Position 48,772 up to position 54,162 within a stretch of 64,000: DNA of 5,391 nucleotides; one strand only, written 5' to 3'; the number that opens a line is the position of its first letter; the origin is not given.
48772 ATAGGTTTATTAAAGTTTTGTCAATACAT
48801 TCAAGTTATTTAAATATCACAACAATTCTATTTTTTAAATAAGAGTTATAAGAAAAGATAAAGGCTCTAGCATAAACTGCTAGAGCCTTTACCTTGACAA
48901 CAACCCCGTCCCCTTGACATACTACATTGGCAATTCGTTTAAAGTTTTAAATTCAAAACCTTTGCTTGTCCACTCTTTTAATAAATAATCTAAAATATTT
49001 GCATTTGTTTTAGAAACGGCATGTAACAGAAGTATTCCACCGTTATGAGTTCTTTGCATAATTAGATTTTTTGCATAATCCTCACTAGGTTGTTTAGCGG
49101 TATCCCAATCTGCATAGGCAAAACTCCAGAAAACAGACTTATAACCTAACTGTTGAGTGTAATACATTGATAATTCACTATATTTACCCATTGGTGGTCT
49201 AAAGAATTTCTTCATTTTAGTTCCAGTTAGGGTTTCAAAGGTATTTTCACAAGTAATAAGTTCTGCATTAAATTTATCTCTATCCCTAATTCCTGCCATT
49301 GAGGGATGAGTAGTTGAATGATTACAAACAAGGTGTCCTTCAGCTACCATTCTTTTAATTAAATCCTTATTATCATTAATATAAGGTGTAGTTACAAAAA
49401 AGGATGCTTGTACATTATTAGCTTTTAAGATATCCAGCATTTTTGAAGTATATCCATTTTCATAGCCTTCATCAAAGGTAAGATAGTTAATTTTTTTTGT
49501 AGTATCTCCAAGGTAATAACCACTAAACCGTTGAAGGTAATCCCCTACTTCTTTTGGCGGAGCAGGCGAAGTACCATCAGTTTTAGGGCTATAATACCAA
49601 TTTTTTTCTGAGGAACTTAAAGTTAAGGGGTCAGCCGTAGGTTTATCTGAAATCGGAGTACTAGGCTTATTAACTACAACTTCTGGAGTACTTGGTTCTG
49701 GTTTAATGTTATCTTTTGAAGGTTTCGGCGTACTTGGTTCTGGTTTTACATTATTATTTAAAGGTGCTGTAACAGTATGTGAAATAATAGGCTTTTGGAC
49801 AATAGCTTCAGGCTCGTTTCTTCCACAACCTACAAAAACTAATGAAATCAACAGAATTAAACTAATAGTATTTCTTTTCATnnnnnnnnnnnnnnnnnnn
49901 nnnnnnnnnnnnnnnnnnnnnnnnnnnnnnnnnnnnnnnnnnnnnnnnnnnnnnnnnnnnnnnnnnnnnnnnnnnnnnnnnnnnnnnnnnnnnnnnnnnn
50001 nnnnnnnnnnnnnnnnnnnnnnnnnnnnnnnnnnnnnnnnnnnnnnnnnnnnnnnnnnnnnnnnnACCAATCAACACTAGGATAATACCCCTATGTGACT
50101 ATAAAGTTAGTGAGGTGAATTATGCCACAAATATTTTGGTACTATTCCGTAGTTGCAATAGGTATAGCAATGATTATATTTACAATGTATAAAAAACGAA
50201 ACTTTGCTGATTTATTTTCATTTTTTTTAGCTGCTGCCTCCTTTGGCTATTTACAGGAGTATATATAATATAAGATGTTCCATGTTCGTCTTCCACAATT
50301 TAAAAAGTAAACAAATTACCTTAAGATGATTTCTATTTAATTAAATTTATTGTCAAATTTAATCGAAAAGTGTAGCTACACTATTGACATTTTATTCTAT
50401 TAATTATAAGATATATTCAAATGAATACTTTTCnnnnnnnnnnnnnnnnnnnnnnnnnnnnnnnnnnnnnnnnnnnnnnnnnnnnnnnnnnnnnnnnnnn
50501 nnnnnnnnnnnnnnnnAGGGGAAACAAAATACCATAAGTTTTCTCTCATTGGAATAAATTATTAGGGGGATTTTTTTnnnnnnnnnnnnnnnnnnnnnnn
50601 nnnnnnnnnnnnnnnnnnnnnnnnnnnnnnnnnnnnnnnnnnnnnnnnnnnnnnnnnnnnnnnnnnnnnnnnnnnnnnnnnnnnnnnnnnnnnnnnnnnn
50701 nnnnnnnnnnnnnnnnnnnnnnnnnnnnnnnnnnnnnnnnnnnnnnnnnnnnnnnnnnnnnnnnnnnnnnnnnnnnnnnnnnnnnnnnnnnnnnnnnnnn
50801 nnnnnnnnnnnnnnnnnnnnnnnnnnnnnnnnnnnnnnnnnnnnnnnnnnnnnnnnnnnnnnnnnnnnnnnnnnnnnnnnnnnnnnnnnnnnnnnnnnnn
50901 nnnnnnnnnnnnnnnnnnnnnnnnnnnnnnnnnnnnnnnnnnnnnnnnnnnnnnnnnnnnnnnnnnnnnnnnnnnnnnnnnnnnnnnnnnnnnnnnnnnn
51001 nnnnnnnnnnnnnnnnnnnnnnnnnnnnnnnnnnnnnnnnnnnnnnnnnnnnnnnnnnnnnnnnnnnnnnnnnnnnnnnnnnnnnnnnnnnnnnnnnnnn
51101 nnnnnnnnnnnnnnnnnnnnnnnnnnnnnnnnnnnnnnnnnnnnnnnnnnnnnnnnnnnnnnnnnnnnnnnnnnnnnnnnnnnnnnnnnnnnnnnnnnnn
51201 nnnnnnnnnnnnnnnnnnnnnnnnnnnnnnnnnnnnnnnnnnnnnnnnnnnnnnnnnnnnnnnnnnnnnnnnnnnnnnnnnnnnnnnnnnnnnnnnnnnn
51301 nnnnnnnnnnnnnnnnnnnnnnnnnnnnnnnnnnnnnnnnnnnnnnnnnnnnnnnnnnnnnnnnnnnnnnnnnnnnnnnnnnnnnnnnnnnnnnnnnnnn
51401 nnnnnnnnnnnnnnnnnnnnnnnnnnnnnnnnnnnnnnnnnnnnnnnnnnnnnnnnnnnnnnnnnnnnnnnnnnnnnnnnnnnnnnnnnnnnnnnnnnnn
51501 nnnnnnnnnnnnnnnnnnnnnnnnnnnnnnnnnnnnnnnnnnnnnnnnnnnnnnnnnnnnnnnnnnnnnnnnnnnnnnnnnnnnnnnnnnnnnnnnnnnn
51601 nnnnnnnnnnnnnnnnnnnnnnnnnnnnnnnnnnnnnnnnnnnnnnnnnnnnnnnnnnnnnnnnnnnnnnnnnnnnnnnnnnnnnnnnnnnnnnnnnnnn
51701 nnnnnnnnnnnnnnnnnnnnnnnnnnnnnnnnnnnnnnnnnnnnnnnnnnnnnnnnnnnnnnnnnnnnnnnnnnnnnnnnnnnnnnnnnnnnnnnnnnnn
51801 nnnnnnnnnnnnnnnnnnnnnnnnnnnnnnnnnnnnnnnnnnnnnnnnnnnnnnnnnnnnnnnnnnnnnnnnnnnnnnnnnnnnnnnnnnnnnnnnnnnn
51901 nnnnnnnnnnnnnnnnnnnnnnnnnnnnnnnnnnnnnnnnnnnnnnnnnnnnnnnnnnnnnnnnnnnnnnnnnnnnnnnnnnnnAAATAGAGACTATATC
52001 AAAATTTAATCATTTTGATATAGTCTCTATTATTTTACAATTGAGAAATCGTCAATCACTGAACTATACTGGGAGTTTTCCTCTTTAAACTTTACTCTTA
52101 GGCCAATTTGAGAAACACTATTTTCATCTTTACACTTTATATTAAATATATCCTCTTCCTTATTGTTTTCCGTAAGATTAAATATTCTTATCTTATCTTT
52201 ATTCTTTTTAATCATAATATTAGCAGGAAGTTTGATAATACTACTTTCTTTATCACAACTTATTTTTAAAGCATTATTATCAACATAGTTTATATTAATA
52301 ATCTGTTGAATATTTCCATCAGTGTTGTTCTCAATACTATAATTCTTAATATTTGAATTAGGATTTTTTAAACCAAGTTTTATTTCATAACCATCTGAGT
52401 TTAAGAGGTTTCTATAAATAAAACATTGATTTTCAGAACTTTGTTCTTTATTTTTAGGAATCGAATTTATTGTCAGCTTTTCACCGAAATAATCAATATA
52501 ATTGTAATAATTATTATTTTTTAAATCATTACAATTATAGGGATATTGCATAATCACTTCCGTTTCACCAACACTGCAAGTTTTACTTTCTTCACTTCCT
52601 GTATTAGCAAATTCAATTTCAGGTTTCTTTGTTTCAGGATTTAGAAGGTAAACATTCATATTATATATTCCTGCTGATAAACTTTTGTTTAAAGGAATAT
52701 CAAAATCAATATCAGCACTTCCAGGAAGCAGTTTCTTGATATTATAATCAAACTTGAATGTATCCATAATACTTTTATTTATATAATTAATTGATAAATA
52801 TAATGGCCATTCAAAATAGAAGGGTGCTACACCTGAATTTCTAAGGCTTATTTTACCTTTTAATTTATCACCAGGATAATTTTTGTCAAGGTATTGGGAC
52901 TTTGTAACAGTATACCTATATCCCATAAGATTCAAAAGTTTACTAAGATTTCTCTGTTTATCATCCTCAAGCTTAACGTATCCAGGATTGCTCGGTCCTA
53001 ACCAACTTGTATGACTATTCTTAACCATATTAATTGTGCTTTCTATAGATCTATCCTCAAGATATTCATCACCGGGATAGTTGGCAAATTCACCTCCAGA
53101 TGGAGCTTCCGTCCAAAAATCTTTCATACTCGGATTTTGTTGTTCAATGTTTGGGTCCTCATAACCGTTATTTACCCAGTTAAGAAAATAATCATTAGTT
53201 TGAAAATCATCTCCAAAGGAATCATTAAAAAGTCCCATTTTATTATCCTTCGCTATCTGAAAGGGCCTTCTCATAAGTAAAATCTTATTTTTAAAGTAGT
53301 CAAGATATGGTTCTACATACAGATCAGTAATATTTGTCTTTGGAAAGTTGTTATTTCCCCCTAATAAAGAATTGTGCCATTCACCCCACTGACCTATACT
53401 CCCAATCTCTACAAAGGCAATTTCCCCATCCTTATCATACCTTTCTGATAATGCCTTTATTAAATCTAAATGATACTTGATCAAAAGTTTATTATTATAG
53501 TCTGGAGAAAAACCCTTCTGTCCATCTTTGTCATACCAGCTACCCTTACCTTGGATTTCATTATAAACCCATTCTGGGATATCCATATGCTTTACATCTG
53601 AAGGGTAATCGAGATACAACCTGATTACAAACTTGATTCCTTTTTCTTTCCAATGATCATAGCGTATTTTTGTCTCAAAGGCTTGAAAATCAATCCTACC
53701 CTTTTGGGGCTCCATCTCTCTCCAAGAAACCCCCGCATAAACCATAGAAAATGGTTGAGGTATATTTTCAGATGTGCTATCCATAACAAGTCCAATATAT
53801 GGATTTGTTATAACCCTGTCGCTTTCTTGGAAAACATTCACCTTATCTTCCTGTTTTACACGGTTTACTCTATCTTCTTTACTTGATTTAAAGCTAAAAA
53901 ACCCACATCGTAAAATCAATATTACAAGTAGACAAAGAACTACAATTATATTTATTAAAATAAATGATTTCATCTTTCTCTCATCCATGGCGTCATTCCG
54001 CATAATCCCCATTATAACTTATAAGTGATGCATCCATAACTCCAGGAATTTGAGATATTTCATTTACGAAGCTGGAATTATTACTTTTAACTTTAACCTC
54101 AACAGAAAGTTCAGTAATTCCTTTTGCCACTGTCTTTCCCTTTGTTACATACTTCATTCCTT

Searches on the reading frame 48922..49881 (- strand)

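Call 50: search_protein_families(library=pfam, proteins=[window:48922-49881:-], max_evalue=0.001)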
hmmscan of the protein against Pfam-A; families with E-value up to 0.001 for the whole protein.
window:48922-49881:- (319 aa): 1 family
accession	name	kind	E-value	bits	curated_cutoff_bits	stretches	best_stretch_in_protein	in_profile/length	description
PF01522.26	Polysacc_deac_1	-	1.3e-31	109.6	23.1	1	126-249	3-123/124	Polysaccharide deacetylase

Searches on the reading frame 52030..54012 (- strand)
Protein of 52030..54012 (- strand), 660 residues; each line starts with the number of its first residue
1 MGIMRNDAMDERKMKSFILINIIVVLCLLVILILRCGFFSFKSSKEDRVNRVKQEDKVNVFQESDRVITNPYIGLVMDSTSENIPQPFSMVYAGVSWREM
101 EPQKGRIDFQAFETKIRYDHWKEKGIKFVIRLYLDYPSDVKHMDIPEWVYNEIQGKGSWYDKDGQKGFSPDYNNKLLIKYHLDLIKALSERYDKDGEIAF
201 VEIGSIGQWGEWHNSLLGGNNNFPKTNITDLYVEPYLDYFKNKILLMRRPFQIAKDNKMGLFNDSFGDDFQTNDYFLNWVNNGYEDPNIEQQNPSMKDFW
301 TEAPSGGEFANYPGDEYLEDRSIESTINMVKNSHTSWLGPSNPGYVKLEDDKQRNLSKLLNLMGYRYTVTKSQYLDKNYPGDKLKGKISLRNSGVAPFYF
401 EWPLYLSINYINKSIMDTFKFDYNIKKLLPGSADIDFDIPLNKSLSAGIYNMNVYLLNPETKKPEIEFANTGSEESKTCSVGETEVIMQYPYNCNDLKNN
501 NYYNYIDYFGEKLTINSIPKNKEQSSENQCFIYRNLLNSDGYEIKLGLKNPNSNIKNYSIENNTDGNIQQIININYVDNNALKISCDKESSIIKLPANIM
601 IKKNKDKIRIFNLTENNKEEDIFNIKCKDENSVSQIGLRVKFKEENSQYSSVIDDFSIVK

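Call 7: search_protein_families(library=pfam, proteins=[window:52030-54012:-], max_evalue=0.01)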
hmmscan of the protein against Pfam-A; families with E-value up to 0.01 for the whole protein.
window:52030-54012:- (660 aa): 2 families
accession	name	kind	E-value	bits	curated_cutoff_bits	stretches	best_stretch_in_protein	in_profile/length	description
PF16116.10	DUF4832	-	1.1e-22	81.3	29.2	1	258-470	1-216/216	Domain of unknown function (DUF4832)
PF16173.10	DUF4874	-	7.8e-06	26.1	30.1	1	160-224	75-131/159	Domain of unknown function (DUF4874)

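Call 8: search_protein_families(library=ncbifam, proteins=[window:52030-54012:-], max_evalue=0.01)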
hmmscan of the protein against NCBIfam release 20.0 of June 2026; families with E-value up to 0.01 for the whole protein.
window:52030-54012:- (660 aa): 0 families

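Call 67: find_homologous_proteins(query=window:52030-54012:-, max_evalue=1e-20)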
Query window:52030-54012:- (660 aa): 318 proteins with E <= 1e-20 among 5333 candidates; the best 120 are listed.
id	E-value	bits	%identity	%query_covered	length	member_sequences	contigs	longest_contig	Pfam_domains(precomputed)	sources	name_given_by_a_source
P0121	0.0e+0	1510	100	100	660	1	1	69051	PF16116.11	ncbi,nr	ncbi:MAG: DUF4832 domain-containing protein [Clostridiaceae bacterium]|nr:DUF4832 domain-containing 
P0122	7.8e-192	657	63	66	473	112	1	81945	PF16116.11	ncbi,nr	ncbi:DUF4832 domain-containing protein [Clostridium botulinum]|nr:DUF4832 domain-containing protein 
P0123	3.4e-174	599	43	98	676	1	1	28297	PF16116.11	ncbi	-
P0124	6.3e-169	581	42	98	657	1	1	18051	PF16116.11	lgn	-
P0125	2.6e-167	576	42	97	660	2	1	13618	PF16116.11,PF02449.22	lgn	-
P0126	2.3e-153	530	53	64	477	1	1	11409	PF16116.11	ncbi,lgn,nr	ncbi:MAG: DUF4832 domain-containing protein [Clostridiaceae bacterium]|nr:DUF4832 domain-containing 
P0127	4.4e-148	513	58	55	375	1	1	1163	-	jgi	jgi:hypothetical protein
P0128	7.6e-146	505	48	71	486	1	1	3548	PF16116.11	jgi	jgi:hypothetical protein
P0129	3.0e-144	500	47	71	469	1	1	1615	PF16116.11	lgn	-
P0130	1.9e-143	497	46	74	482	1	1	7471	PF16116.11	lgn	-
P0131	2.6e-137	477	39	98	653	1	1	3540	PF16116.11,PF16173.11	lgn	-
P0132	3.7e-135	470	42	75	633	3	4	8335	PF16116.11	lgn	-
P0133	1.5e-129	451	38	96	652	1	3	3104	PF16116.11,PF16173.11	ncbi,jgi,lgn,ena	-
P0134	3.1e-124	434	44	71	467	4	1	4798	PF16116.11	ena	-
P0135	6.2e-124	433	44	72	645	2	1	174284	PF16116.11,PF16173.11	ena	-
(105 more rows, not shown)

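Call 68: find_encoding_contigs(protein=P0122, flank=6000, max_places=3)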
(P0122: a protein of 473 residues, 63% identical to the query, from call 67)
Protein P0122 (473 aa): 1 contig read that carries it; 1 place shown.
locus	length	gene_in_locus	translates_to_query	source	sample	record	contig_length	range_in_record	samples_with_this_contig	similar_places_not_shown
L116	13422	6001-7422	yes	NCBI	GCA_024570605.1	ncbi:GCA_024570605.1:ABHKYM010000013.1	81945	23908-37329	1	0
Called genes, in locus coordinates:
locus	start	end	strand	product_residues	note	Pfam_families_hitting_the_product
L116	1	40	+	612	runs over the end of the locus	PF09960:DUF2194, PF10096:DUF2334 (weak)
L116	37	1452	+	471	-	PF11997:DUF3492, PF13439:Glyco_transf_4, PF13579:Glyco_trans_4_4 (weak), PF00534:Glycos_transf_1, PF13692:Glyco_trans_1_4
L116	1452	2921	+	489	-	PF16933:PelG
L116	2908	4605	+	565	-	PF08757:CotH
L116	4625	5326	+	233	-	PF09359:VTC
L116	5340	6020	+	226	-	PF16316:DUF4956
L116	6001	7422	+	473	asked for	PF16116:DUF4832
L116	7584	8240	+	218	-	PF00440:TetR_N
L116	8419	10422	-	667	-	PF00724:Oxidored_FMN, PF00890:FAD_binding_2 (weak), PF01134:GIDA (weak), PF07992:Pyr_redox_2, PF12831:FAD_oxidored, PF13450:NAD_binding_8, PF13738:Pyr_redox_3, PF00070:Pyr_redox, +5 more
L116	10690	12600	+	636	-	PF26965:MimR_N (weak), PF01590:GAF, PF00989:PAS (weak), PF13188:PAS_8 (weak), PF00158:Sigma54_activat, PF14532:Sigma54_activ_2, PF25601:AAA_lid_14, PF02954:HTH_8, +5 more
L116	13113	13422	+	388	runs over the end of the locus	PF00465:Fe-ADH, PF13685:Fe-ADH_2, PF25137:ADH_Fe_C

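Call 69: find_encoding_contigs(protein=P0126, flank=6000, max_places=2)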
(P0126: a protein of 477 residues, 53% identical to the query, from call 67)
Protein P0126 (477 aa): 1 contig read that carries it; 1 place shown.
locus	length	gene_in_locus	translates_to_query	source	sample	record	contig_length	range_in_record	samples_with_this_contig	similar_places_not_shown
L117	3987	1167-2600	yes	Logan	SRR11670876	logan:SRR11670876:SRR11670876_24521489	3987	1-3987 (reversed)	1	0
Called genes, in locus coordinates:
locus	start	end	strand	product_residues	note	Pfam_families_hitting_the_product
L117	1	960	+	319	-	?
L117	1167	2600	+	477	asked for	PF16116:DUF4832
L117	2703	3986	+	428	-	?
